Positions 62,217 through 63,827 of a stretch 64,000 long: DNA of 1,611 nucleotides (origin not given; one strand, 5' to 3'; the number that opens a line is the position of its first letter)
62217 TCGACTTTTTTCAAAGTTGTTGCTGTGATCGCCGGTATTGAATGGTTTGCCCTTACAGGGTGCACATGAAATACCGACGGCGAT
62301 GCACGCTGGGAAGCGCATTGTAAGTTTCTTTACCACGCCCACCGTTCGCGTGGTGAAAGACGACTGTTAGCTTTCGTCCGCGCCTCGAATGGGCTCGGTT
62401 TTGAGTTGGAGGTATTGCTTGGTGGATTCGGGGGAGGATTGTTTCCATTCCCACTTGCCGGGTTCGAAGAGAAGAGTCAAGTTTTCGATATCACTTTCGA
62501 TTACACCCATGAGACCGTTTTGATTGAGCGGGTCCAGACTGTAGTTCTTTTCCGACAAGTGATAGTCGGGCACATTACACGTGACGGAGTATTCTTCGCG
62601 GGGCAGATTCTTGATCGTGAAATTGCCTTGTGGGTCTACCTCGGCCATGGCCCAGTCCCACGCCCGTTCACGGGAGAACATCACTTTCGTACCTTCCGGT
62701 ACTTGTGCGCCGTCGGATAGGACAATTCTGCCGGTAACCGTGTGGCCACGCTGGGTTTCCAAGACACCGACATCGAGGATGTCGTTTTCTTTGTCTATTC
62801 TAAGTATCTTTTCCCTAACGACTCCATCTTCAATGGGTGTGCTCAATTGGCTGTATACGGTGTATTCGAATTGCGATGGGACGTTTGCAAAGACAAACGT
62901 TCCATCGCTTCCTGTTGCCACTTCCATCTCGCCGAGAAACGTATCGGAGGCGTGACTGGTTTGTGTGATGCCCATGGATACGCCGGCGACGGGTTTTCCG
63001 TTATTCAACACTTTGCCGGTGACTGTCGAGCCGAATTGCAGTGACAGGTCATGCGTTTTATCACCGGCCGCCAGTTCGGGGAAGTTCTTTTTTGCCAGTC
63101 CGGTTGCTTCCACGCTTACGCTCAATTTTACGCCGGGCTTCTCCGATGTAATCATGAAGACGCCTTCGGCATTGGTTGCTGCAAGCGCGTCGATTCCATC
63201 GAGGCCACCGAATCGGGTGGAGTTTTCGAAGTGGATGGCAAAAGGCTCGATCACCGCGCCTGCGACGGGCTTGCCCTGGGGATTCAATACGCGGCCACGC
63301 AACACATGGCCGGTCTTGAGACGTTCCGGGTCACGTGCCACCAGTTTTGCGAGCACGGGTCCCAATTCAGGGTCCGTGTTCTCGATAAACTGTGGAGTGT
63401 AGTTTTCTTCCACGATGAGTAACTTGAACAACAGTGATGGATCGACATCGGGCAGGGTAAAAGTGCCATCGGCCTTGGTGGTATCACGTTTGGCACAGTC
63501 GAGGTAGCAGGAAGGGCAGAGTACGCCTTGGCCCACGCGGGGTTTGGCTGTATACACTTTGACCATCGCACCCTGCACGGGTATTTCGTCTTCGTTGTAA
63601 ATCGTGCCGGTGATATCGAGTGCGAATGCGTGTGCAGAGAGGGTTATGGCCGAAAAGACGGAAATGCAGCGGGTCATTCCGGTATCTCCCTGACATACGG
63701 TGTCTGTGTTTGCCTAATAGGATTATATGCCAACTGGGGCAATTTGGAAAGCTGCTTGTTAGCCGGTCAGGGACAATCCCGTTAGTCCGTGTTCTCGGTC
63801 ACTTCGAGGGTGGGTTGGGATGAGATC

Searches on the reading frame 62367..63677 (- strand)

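Call 36: search_protein_families(library=pfam, proteins=[window:62367-63677:-], max_evalue=0.0001)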
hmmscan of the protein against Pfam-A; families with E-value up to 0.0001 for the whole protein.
window:62367-63677:- (436 aa): 6 families
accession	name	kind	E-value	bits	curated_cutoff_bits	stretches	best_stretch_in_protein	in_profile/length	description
PF13620.12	CarboxypepD_reg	-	2.7e-24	85.8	32.3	1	313-381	1-69/82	Carboxypeptidase regulatory-like domain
PF10670.15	DUF4198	-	1.1e-12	49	34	0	212-264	142-194/209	Domain of unknown function (DUF4198)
PF13715.12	CarbopepD_reg_2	-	1.6e-08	34.9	32.2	0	348-384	31-67/88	CarboxypepD_reg-like domain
PF20598.4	DUF6795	-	1e-07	32.6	27.4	0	219-274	1-54/103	Domain of unknown function (DUF6795)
PF09430.16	EMC7_beta-sandw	-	7.1e-07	29.9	26.6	0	329-375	9-53/122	ER membrane protein complex subunit 7, beta-sandwich domain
PF17802.7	SpaA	-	1.2e-05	25.8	23.1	0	222-274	7-56/91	Prealbumin-like fold domain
